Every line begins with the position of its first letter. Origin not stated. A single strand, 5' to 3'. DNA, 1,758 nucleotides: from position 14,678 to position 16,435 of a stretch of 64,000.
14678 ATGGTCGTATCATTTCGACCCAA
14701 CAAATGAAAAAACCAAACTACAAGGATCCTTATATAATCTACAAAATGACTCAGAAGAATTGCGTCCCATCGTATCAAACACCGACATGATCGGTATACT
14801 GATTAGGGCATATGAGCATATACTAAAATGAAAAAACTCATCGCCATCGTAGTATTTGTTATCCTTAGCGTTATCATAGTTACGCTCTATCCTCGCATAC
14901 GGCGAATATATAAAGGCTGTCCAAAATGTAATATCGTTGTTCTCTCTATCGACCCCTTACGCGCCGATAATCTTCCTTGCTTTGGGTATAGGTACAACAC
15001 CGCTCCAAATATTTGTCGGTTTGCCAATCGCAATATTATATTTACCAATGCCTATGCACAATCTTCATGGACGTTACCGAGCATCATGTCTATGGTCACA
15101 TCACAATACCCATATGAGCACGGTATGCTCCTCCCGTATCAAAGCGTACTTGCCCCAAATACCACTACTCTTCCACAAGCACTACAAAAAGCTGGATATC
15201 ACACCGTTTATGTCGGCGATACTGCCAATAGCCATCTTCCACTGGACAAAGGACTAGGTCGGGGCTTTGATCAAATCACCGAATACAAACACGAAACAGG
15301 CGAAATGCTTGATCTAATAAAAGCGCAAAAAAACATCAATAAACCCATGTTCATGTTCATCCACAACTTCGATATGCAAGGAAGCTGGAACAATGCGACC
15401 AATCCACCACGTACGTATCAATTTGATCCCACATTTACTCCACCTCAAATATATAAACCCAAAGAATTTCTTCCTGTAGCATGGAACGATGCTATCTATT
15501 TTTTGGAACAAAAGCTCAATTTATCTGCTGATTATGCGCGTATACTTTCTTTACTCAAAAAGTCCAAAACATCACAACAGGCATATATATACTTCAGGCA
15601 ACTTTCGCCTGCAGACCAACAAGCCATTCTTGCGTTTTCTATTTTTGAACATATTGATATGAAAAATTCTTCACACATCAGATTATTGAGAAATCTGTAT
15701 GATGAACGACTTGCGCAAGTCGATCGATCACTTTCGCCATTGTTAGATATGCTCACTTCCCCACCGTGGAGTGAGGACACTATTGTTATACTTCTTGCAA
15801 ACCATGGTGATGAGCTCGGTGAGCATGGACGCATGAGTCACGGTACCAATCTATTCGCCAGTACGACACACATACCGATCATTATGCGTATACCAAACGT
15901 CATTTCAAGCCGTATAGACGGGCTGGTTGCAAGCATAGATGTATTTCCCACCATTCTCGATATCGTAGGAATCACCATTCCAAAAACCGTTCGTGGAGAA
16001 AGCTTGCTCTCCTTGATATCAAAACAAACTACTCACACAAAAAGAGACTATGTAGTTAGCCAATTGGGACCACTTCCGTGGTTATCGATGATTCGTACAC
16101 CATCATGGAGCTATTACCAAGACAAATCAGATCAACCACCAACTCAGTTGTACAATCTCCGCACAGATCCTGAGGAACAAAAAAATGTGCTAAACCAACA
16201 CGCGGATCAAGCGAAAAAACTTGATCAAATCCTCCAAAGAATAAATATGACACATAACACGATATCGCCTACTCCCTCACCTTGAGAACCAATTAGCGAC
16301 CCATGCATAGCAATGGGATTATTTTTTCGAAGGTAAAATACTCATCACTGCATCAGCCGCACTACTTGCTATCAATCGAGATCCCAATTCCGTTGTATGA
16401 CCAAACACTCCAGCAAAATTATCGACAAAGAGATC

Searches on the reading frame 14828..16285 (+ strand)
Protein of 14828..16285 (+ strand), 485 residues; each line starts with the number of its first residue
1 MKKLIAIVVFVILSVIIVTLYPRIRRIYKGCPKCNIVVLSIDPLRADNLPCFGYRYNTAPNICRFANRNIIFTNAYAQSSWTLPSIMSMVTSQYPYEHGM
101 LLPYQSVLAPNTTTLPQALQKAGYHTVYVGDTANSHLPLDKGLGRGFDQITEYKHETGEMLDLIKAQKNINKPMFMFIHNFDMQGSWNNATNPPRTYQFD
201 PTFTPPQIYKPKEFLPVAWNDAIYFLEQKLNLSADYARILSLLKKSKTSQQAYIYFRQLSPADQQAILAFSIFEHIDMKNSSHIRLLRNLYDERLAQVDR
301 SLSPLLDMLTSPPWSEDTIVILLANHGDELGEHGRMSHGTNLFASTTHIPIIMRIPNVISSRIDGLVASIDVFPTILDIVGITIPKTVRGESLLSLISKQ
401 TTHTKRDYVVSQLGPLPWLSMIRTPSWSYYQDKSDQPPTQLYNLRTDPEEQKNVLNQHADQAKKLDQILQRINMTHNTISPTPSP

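Call 8: search_protein_families(library=pfam, proteins=[window:14828-16285:+], max_evalue=0.01)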
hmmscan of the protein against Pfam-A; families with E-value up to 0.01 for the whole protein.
window:14828-16285:+ (485 aa): 4 families
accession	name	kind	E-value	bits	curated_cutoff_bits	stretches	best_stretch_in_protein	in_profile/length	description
PF00884.28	Sulfatase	-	2.4e-36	126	25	1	35-382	2-301/301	Sulfatase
PF16347.10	SGSH_C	-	4e-14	53.5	29.3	1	331-469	1-148/154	N-sulphoglucosamine sulphohydrolase, C-terminal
PF01663.27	Phosphodiest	-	2.7e-09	37.5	23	1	37-327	2-220/342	Type I phosphodiesterase / nucleotide pyrophosphatase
PF14707.11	Sulfatase_C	-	0.0021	19.1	30.9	1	434-484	51-101/127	C-terminal region of aryl-sulfatase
